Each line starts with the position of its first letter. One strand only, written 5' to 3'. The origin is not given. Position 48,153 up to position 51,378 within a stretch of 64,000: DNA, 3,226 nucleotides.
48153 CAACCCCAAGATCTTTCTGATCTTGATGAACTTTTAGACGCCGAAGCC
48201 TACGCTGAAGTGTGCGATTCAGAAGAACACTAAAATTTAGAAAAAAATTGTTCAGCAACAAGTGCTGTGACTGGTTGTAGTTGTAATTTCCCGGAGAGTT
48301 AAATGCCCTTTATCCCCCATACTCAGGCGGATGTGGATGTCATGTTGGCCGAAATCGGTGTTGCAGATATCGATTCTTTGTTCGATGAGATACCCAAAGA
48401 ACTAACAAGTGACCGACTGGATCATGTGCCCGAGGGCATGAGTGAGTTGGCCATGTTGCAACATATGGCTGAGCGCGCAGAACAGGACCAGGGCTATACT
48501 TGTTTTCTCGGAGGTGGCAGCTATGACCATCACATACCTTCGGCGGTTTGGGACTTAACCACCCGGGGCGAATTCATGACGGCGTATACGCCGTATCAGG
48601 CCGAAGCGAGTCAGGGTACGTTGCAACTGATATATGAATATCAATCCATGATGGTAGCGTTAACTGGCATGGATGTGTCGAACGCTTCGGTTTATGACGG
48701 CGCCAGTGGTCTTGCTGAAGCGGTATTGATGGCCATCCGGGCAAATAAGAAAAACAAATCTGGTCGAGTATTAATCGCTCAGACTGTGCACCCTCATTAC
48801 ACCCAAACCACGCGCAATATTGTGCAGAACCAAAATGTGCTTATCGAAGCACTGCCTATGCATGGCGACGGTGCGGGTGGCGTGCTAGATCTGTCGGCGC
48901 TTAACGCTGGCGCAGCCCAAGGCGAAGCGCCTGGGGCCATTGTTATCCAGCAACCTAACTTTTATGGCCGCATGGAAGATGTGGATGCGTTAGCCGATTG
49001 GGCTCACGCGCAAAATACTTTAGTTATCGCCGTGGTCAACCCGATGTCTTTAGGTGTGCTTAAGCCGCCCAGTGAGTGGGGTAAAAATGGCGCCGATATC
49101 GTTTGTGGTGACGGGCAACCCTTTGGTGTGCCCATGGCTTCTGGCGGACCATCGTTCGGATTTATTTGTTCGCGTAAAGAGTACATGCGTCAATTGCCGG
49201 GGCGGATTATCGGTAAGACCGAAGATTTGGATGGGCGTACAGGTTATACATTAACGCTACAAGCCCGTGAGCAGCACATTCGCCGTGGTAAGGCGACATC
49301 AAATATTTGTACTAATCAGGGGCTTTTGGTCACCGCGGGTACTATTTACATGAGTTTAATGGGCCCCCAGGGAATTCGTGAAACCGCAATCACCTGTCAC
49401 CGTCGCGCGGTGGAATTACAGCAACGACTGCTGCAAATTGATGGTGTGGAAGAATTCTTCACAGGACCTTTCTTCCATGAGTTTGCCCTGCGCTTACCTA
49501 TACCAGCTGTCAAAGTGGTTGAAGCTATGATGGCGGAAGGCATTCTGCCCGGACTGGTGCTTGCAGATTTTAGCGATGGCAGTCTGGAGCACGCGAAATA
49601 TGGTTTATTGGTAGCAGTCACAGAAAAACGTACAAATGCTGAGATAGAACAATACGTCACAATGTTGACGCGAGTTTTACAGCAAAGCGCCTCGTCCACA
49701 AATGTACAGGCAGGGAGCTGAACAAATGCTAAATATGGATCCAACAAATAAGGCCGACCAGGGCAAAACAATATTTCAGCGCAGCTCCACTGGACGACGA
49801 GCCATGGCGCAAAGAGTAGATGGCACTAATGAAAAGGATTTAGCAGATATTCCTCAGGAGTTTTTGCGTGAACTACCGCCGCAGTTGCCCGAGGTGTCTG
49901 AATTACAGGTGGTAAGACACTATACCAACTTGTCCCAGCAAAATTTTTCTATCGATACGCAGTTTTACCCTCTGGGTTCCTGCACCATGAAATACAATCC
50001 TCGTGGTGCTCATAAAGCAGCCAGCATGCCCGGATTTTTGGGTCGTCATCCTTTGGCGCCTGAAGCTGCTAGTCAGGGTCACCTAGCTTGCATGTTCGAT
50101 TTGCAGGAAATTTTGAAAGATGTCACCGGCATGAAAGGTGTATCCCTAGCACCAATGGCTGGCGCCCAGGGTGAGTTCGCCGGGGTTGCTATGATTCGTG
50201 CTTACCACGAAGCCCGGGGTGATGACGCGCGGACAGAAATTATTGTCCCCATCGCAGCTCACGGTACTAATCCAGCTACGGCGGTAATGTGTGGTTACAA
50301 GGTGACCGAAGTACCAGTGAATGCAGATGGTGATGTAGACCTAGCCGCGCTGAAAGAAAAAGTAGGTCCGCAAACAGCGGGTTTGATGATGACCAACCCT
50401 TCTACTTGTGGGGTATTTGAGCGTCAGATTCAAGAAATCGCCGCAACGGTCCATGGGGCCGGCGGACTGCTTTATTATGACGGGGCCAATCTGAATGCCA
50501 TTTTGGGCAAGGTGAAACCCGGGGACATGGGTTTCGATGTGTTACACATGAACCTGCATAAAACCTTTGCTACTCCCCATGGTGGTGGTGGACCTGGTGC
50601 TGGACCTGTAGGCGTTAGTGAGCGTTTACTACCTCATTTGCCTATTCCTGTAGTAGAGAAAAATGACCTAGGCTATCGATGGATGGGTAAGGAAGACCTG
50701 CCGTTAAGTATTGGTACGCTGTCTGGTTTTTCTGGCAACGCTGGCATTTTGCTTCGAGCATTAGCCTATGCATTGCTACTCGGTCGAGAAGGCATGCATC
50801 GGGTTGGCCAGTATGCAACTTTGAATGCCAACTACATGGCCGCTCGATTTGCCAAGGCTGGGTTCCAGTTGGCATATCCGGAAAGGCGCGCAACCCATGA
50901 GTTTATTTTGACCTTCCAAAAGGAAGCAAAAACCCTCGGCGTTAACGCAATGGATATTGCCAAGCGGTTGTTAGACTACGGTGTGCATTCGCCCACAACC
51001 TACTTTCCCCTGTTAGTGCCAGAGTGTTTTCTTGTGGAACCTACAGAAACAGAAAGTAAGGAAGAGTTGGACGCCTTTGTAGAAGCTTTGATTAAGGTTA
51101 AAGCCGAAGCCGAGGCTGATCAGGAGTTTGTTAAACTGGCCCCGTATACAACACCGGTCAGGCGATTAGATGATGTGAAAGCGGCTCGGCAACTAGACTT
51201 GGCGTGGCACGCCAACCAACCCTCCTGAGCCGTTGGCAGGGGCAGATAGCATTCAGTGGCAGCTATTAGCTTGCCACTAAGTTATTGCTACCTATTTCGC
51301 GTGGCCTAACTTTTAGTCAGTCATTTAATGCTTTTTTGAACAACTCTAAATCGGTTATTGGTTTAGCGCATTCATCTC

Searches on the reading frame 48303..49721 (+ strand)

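Call 47: search_protein_families(library=ncbifam, proteins=[window:48303-49721:+], max_evalue=1e-10)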
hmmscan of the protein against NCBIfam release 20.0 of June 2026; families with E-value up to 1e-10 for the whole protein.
window:48303-49721:+ (472 aa): 3 families
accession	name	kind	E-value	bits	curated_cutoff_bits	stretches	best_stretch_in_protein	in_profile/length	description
NF001696.0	PRK00451.1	equivalog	1.1e-175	584.9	364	1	1-459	2-446/447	aminomethyl-transferring glycine dehydrogenase subunit GcvPA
TIGR00461.1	gcvP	equivalog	1.1e-71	241.8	859.2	1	7-375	6-357/939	aminomethyl-transferring glycine dehydrogenase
NF003346.0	PRK04366.1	equivalog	6e-22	78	441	1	28-466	37-459/487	aminomethyl-transferring glycine dehydrogenase subunit GcvPB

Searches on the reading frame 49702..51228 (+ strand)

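Call 47: search_protein_families(library=ncbifam, proteins=[window:49702-51228:+], max_evalue=1e-10)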
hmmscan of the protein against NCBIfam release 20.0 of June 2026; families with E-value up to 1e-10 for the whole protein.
window:49702-51228:+ (508 aa): 3 families
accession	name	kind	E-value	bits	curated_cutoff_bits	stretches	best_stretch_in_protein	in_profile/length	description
NF003346.0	PRK04366.1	equivalog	5.9e-215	714.5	441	1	18-502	6-487/487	aminomethyl-transferring glycine dehydrogenase subunit GcvPB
TIGR00461.1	gcvP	equivalog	3.5e-112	375.8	859.2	1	66-472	467-870/939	aminomethyl-transferring glycine dehydrogenase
NF001696.0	PRK00451.1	equivalog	1.9e-30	106.2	364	1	30-315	10-292/447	aminomethyl-transferring glycine dehydrogenase subunit GcvPA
